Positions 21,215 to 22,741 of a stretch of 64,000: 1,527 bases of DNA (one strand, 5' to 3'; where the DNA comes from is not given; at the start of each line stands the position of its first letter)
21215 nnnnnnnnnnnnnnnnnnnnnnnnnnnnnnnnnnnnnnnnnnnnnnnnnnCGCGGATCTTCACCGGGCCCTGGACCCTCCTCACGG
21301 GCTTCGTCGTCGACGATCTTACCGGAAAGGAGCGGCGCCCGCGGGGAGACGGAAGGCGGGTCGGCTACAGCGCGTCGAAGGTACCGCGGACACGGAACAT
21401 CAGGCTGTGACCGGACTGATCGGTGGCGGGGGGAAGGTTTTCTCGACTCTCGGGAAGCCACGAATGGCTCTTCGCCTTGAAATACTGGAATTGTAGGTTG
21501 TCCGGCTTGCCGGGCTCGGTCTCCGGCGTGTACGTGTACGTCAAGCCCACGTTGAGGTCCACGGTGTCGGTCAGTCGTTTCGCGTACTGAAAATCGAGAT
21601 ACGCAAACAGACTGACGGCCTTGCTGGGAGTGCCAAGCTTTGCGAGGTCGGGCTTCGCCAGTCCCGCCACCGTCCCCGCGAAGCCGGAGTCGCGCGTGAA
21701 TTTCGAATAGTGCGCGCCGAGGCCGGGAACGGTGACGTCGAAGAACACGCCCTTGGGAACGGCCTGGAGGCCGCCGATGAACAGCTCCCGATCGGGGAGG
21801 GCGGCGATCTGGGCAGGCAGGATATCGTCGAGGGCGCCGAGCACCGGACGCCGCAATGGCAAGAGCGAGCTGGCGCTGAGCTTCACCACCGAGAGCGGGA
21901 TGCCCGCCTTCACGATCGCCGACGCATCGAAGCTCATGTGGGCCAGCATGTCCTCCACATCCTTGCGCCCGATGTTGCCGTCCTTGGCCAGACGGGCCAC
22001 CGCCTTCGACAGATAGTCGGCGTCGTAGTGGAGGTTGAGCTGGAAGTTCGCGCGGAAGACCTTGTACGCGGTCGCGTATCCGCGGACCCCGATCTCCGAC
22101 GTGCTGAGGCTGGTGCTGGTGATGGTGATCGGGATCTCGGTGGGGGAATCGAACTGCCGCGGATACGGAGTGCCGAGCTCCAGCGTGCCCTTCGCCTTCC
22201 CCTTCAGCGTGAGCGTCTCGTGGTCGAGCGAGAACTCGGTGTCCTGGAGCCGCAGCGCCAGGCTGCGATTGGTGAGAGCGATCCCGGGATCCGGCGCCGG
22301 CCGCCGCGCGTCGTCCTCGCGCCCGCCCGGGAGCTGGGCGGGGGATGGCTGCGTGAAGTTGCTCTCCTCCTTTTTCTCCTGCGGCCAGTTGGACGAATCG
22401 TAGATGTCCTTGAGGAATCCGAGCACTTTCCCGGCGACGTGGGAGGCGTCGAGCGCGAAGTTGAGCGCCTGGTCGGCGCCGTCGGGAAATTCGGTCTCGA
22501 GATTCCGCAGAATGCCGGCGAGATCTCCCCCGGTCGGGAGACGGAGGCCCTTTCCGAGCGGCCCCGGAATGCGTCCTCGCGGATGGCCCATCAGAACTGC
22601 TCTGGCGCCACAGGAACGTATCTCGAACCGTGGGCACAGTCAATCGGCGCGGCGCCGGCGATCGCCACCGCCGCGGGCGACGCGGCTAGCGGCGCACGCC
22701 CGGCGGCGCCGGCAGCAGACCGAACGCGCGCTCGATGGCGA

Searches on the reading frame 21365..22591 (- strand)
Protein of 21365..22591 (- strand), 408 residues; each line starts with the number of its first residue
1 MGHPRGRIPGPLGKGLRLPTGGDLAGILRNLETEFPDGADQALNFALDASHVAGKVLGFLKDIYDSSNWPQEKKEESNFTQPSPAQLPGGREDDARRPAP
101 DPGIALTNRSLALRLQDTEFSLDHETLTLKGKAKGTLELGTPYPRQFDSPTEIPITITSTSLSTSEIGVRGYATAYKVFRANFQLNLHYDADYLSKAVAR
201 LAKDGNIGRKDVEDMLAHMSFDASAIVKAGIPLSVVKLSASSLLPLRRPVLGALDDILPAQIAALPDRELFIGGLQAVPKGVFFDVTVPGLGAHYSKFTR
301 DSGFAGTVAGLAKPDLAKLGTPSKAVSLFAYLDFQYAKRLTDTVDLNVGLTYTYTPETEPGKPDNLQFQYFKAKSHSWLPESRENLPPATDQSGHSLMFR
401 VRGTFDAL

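Call 4: search_protein_families(library=pfam, proteins=[window:21365-22591:-], max_evalue=0.01)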
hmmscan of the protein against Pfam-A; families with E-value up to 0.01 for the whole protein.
window:21365-22591:- (408 aa): 0 families

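Call 5: search_protein_families(library=ncbifam, proteins=[window:21365-22591:-], max_evalue=0.01)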
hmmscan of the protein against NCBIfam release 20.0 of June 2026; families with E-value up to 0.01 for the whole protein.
window:21365-22591:- (408 aa): 0 families

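Call 7: find_homologous_proteins(query=window:21365-22591:-, max_evalue=0.001)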
Query window:21365-22591:- (408 aa): 33 proteins with E <= 0.001 among 8000 candidates.
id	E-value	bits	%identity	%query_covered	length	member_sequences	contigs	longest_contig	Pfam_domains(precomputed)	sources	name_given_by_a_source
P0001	1.2e-270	915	100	100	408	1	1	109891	-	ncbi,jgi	ncbi:MAG TPA: hypothetical protein VGL09_08970 [Methylomirabilota bacterium]|jgi:hypothetical protei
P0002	5.1e-121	423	53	98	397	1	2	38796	-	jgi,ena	-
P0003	2.0e-120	421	53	98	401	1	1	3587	-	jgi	jgi:hypothetical protein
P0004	7.3e-120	419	53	96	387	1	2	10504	-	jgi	jgi:hypothetical protein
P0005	8.5e-120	419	53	96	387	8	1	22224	-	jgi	jgi:hypothetical protein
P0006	4.9e-119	416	51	99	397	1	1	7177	-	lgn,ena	-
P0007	5.0e-118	413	53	94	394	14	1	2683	-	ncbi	ncbi:MAG: hypothetical protein ACJ8EA_17730 [Xanthobacteraceae bacterium]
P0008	5.5e-118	413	51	98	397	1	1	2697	-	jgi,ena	-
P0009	1.8e-113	398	50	98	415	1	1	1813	-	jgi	jgi:hypothetical protein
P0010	3.1e-111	390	50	97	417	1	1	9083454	-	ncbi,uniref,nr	ncbi:hypothetical protein [Bradyrhizobium prioriisuperbiae]|uniref:hypothetical protein n=1 Tax=Brad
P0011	8.9e-110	386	49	99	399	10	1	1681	-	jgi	jgi:hypothetical protein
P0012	7.1e-109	383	49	96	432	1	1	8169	-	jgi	jgi:hypothetical protein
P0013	2.7e-107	377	49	99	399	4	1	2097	-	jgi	jgi:hypothetical protein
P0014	1.3e-106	375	49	99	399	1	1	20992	-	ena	-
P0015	4.5e-106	373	47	96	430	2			-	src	-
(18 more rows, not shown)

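Call 10: find_encoding_contigs(protein=P0010, flank=8000, max_places=2)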
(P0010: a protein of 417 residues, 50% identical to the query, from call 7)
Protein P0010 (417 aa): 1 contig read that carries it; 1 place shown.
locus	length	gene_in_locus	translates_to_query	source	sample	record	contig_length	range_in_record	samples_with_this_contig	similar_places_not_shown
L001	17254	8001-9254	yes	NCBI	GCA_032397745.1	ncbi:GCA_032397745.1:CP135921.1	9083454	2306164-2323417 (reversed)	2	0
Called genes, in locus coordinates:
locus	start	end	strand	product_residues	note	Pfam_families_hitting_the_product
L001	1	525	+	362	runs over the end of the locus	PF01547:SBP_bac_1, PF13531:SBP_bac_11, PF13343:SBP_bac_6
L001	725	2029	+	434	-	PF01609:DDE_Tnp_1 (weak)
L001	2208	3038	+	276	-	PF00528:BPD_transp_1 (weak)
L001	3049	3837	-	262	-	PF00561:Abhydrolase_1, PF12146:Hydrolase_4 (weak), PF12697:Abhydrolase_6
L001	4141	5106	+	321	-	-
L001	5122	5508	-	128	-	-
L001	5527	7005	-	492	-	PF00512:HisKA, PF02518:HATPase_c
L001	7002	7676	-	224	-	PF00072:Response_reg, PF00486:Trans_reg_C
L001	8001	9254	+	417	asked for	-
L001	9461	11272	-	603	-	PF00920:ILVD_EDD_N, PF24877:ILV_EDD_C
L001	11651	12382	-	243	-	PF12900:Pyridox_ox_2, PF01243:PNPOx_N (weak)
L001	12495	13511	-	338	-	PF04909:Amidohydro_2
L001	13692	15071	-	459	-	PF00083:Sugar_tr, PF07690:MFS_1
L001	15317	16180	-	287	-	PF09339:HTH_IclR, PF12802:MarR_2 (faint), PF01614:IclR_C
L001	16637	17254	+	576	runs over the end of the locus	PF01011:PQQ, PF13360:PQQ_2, PF13570:Beta-prop_ACSF4 (weak), PF01011:PQQ (weak), PF13360:PQQ_2 (weak)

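Call 11: find_encoding_contigs(protein=P0002, flank=8000, max_places=2)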
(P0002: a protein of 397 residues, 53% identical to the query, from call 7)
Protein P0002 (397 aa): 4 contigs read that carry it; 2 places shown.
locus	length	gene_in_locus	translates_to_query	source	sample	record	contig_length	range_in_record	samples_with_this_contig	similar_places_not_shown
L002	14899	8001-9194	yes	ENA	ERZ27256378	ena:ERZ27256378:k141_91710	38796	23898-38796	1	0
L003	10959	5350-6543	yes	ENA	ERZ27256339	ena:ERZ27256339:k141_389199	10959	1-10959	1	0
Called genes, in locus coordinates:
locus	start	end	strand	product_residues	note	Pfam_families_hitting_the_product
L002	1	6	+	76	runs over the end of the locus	-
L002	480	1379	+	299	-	PF00892:EamA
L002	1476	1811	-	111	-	-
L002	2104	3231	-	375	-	PF08240:ADH_N, PF00107:ADH_zinc_N, PF13602:ADH_zinc_N_2 (weak)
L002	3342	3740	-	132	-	PF03061:4HBT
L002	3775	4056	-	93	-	-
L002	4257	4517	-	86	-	-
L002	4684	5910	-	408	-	PF00089:Trypsin (weak)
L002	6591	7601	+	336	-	-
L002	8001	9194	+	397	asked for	-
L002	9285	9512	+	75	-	-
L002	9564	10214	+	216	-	PF20408:Abhydrolase_11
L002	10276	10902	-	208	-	PF01596:Methyltransf_3, PF07279:DUF1442 (weak), PF13578:Methyltransf_24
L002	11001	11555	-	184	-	PF03551:PadR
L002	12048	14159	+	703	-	PF07969:Amidohydro_3, PF01979:Amidohydro_1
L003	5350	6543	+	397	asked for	-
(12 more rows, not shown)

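Call 12: find_encoding_contigs(protein=P0005, flank=8000, max_places=2)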
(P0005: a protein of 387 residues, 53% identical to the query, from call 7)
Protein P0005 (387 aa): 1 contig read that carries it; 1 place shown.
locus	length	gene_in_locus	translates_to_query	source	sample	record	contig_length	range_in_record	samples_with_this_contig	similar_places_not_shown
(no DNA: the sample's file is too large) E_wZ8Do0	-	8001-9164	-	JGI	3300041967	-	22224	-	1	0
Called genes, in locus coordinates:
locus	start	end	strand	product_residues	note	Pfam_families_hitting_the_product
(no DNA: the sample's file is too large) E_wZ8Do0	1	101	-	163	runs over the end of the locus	PF09832:DUF2059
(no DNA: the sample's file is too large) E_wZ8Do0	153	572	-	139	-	PF13565:HTH_32 (faint)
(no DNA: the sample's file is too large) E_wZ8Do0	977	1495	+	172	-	PF12385:Peptidase_C70 (weak)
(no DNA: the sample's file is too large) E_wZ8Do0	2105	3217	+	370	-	-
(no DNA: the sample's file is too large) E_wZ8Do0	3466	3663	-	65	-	-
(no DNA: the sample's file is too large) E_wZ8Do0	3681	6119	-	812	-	PF03412:Peptidase_C39, PF00664:ABC_membrane, PF00005:ABC_tran, PF02463:SMC_N (faint)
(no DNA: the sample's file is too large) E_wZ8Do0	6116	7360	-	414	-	PF25919:BSH_CusB (faint), PF25917:BSH_RND (faint), PF26002:Beta-barrel_AprE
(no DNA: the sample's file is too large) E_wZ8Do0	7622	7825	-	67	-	-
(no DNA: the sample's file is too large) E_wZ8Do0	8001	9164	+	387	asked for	-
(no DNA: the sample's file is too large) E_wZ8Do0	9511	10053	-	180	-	-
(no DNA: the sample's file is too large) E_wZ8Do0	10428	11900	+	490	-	PF03562:MltA, PF06725:3D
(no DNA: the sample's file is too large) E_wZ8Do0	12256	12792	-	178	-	PF05638:T6SS_HCP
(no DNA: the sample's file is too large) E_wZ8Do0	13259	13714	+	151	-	PF00111:Fer2, PF13085:Fer2_3 (weak), PF01799:Fer2_2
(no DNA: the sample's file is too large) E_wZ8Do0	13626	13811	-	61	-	-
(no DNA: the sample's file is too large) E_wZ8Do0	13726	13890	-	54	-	-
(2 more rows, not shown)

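Call 14: search_solved_structures(query=A1, max_evalue=10)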
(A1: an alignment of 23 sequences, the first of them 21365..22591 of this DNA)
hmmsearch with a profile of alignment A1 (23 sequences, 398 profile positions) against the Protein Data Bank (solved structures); distinct sequences matched with E-value up to 10: 2.
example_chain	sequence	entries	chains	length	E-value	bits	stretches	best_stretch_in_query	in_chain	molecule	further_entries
3lwg_A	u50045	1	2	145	1.2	11.2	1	146-180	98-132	HP0420 homologue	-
3lw3_A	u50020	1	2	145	1.3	11.1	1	146-180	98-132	HP0420 homologue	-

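Call 15: search_protein_families(library=phrogs, proteins=[window:21365-22591:-], max_evalue=1)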
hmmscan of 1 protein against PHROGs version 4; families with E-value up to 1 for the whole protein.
window:21365-22591:- (408 aa): 0 families

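Call 16: search_protein_families(library=padloc, proteins=[window:21365-22591:-], max_evalue=1)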
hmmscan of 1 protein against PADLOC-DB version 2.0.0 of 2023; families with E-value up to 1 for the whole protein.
window:21365-22591:- (408 aa): 0 families

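Call 23: predict_structure(alignment_id=A1)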
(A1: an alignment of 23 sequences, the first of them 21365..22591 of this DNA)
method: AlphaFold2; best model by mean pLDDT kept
length: 408 residues; sequences in the alignment: 23
mean_pLDDT: 53.9   pTM: 0.54
mean pLDDT of the five models: 53.9, 48.8, 48.5, 44.1, 38.7
residues with pLDDT >= 90: 1; 70-90: 75; 50-70: 158; < 50: 174
segments of 3 or more residues with pLDDT < 50: 1-54, 66-108, 143-148, 158-189, 360-382, 384-392
pLDDT, mean of each block of 10 residues (from residue 1): 32 30 28 31 34 49 48 35 37 43 41 64 55 61 50 50 27 26 44 64 67 68 67 69 63 65 74 66 60 80 82 67 66 83 77 63 41 36 45 63 60
secondary structure, 60 per line:
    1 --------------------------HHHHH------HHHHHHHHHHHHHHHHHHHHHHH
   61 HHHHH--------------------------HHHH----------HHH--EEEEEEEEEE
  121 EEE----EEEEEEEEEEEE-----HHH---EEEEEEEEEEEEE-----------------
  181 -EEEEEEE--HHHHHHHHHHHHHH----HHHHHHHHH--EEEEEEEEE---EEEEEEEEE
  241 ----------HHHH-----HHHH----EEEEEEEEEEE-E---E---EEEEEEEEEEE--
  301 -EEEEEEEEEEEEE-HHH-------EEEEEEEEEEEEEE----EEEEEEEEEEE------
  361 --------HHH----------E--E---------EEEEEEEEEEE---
elements in order: H27-31 H38-65 H92-95 E111-123 E128-139 E151-163 E182-188 H191-204 H209-217 E220-228 E232-240 H251-254 H260-263 E268-278 E288-298 E302-314 E326-339 E344-354 E395-405

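Call 34: search_protein_representatives(alignment_id=A1)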
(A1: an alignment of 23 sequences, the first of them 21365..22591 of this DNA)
Query: 23 sequences, 398 profile positions. Proteins with E-value up to 0.001 (for the whole library): 66; up to 1e-10: 46; up to 1e-30: 17. The best 66 are listed.
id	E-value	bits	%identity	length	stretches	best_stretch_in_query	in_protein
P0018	1.5e-194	662.9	-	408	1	12-398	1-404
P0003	1.4e-175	600.5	-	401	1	1-396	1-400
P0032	8.7e-146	502.4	-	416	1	2-398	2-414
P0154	5.7e-117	407.5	-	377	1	1-265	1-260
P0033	1.3e-113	396.4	-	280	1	130-397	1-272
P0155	2.9e-102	359.0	-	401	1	5-398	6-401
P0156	5.0e-101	355.0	-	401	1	3-398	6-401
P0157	3.8e-100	352.1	-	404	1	6-396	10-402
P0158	8.2e-94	331.2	-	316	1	115-397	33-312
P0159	2.1e-92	326.6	-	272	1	148-398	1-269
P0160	5.8e-79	282.3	-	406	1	21-397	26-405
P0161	7.5e-63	229.3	-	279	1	18-267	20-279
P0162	5.9e-60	219.7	-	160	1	244-397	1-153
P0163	2.0e-48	181.8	-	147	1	259-397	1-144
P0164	2.7e-42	161.6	-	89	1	310-397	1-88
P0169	7.0e-23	97.7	-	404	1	103-346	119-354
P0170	1.4e-19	86.8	-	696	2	213-345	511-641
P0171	6.5e-19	84.6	-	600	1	103-343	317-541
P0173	4.0e-18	82.0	-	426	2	222-351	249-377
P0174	5.8e-18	81.5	-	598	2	240-347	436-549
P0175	7.8e-18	81.0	-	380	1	112-342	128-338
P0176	7.3e-17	77.8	-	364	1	106-345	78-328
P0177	2.7e-16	76.0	-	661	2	211-385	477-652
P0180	9.6e-15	70.9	-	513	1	104-339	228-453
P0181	8.8e-14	67.7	-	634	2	103-191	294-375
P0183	2.4e-13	66.2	-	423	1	158-397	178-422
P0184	2.8e-13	66.0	-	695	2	209-347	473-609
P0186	4.7e-13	65.3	-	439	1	108-365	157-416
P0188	1.3e-12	63.9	-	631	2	219-352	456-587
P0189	2.0e-12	63.2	-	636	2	210-341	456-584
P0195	7.1e-11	58.1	-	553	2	214-347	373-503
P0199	1.5e-09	53.8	-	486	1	97-342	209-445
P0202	3.8e-08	49.1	-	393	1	110-374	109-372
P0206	4.1e-07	45.7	-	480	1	104-340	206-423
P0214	6.3e-04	35.2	-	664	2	232-355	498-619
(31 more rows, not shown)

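Call 35: search_protein_families(library=pfam, proteins=[P0170, P0171, P0174, P0177, P0181, P0184, P0188, P0189, P0195, P0180], max_evalue=0.01)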
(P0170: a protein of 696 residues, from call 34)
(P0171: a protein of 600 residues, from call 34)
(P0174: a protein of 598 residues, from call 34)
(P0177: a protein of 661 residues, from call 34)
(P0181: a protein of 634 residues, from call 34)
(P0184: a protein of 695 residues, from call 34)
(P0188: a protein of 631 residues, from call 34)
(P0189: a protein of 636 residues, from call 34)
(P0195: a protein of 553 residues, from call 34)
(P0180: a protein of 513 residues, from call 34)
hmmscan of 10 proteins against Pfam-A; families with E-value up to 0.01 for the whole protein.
P0170 (696 aa): 1 family
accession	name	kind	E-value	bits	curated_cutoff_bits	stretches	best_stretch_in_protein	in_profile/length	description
PF13699.11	eCIS_core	-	2.4e-31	108.2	22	1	145-222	1-78/79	eCIS core domain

P0171 (600 aa): 1 family
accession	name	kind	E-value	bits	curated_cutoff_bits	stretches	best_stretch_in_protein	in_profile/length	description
PF13699.11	eCIS_core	-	7.1e-33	113.1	22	1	72-149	1-78/79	eCIS core domain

P0174 (598 aa): 0 families

P0177 (661 aa): 1 family
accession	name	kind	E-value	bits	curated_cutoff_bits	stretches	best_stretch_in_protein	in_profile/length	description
PF13699.11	eCIS_core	-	3.7e-32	110.8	22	1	122-196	2-76/79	eCIS core domain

P0181 (634 aa): 1 family
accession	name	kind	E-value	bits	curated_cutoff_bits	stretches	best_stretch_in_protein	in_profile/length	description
PF13699.11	eCIS_core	-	6.8e-29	100.3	22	1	114-190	2-78/79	eCIS core domain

P0184 (695 aa): 1 family
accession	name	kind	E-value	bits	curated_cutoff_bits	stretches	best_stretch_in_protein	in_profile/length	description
PF13699.11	eCIS_core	-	5.7e-29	100.5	22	1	125-197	1-77/79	eCIS core domain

P0188 (631 aa): 1 family
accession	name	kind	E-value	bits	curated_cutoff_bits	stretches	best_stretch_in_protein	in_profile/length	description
PF13699.11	eCIS_core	-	2e-31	108.4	22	1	100-176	1-77/79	eCIS core domain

P0189 (636 aa): 1 family
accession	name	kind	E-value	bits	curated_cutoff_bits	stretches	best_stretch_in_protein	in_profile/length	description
PF13699.11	eCIS_core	-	1.6e-20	73.5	22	1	96-171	2-77/79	eCIS core domain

P0195 (553 aa): 1 family
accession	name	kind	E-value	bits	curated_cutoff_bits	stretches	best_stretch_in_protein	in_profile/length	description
PF13699.11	eCIS_core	-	3.4e-29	101.3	22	1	21-98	1-78/79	eCIS core domain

P0180 (513 aa): 1 family
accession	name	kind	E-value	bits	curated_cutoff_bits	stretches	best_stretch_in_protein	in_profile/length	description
PF13699.11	eCIS_core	-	4.5e-24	84.9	22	1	44-117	3-76/79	eCIS core domain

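Call 37: search_protein_families(library=pfam, proteins=[P0169, P0173, P0174, P0175, P0176, P0183, P0186, P0199, P0206, P0214], max_evalue=0.1)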
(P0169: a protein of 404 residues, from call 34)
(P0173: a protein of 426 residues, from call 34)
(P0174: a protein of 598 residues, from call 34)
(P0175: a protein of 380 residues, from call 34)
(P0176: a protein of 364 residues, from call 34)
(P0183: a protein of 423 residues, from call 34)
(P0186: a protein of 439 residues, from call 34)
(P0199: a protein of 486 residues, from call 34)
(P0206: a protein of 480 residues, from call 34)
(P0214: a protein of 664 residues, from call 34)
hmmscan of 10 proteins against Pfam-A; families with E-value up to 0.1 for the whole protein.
P0169 (404 aa): 0 families

P0173 (426 aa): 0 families

P0174 (598 aa): 1 family
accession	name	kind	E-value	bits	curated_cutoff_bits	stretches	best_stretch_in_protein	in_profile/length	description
PF12884.12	TORC_N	-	0.082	14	25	0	557-581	14-39/63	Transducer of regulated CREB activity, N terminus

P0175 (380 aa): 1 family
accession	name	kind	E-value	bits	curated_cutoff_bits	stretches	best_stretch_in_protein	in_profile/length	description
PF13699.11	eCIS_core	-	0.0012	19.4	22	1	1-15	64-78/79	eCIS core domain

P0176 (364 aa): 0 families

P0183 (423 aa): 0 families

P0186 (439 aa): 0 families

P0199 (486 aa): 1 family
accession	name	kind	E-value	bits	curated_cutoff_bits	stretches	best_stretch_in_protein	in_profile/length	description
PF13699.11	eCIS_core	-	1.4e-30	105.7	22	1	49-126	1-78/79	eCIS core domain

P0206 (480 aa): 1 family
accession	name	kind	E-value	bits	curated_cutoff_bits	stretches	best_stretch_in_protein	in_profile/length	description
PF13699.11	eCIS_core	-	4.1e-22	78.6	22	1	29-103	1-75/79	eCIS core domain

P0214 (664 aa): 1 family
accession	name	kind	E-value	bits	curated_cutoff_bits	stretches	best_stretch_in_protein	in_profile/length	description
PF13699.11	eCIS_core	-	1.2e-28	99.6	22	1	86-159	5-78/79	eCIS core domain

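Call 45: find_homologous_proteins(query=A2, max_evalue=0.001)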
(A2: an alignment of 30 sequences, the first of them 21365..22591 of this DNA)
Query A2 (30 sequences) (408 aa, profile of the alignment): 32 proteins with E <= 0.001 among 8000 candidates.
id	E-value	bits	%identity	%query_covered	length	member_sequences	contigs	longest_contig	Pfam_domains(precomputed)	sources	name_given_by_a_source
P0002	5.7e-137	475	53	98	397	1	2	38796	-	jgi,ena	-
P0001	4.9e-134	466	100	100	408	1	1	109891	-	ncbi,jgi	ncbi:MAG TPA: hypothetical protein VGL09_08970 [Methylomirabilota bacterium]|jgi:hypothetical protei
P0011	1.1e-131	458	49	99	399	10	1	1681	-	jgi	jgi:hypothetical protein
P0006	1.8e-131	457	51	99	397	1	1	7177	-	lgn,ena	-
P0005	1.3e-129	451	53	96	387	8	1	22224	-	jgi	jgi:hypothetical protein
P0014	9.3e-129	448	49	99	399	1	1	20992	-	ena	-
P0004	3.2e-128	446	53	96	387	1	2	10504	-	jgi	jgi:hypothetical protein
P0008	2.1e-127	444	51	98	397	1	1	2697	-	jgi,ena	-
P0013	2.6e-127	443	49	99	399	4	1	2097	-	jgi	jgi:hypothetical protein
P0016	2.7e-127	443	48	99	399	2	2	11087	-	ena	-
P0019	2.3e-126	440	47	99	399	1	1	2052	-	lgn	-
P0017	3.1e-126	440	47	99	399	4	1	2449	-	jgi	-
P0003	4.4e-126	439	53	98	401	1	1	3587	-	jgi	jgi:hypothetical protein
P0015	9.4e-126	438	47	96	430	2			-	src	-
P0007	1.7e-125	437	53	94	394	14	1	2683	-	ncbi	ncbi:MAG: hypothetical protein ACJ8EA_17730 [Xanthobacteraceae bacterium]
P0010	1.9e-124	434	50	97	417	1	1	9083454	-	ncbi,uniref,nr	ncbi:hypothetical protein [Bradyrhizobium prioriisuperbiae]|uniref:hypothetical protein n=1 Tax=Brad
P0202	3.3e-95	338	26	69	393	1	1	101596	-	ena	-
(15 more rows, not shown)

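Call 57: find_encoding_contigs(protein=P0202, flank=10000, max_places=1)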
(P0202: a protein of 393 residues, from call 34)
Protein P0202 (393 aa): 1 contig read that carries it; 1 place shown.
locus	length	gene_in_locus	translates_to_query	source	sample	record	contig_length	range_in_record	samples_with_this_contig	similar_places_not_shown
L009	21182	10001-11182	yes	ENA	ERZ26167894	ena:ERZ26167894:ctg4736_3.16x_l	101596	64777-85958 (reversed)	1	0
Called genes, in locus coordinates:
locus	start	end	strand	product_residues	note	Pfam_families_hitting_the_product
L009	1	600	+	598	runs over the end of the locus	PF14691:Fer4_20, PF07992:Pyr_redox_2, PF13738:Pyr_redox_3 (weak), PF00070:Pyr_redox (weak), PF12838:Fer4_7, PF00037:Fer4 (weak)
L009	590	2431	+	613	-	PF01558:POR, PF01855:POR_N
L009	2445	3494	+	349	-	PF02775:TPP_enzyme_C, PF12367:PFO_beta_C (faint)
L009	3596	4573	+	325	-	PF00892:EamA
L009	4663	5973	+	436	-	PF00023:Ank (faint), PF13606:Ank_3 (faint), PF12796:Ank_2, PF13637:Ank_4 (weak), PF13857:Ank_5 (weak), PF12796:Ank_2, PF13637:Ank_4, PF13857:Ank_5 (weak)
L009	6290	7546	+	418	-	-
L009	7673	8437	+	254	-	PF00106:adh_short, PF01370:Epimerase (faint), PF08659:KR, PF13561:adh_short_C2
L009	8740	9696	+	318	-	PF01545:Cation_efflux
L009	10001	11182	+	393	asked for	-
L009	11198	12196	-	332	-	PF02574:S-methyl_trans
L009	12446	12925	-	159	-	-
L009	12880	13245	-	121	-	-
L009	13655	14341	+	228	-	-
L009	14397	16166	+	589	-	PF00817:IMS (weak), PF11799:IMS_C (weak)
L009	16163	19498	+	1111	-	PF02811:PHP (weak), PF07733:DNA_pol3_alpha, PF17657:DNA_pol3_finger, PF14579:HHH_6, PF01336:tRNA_anti-codon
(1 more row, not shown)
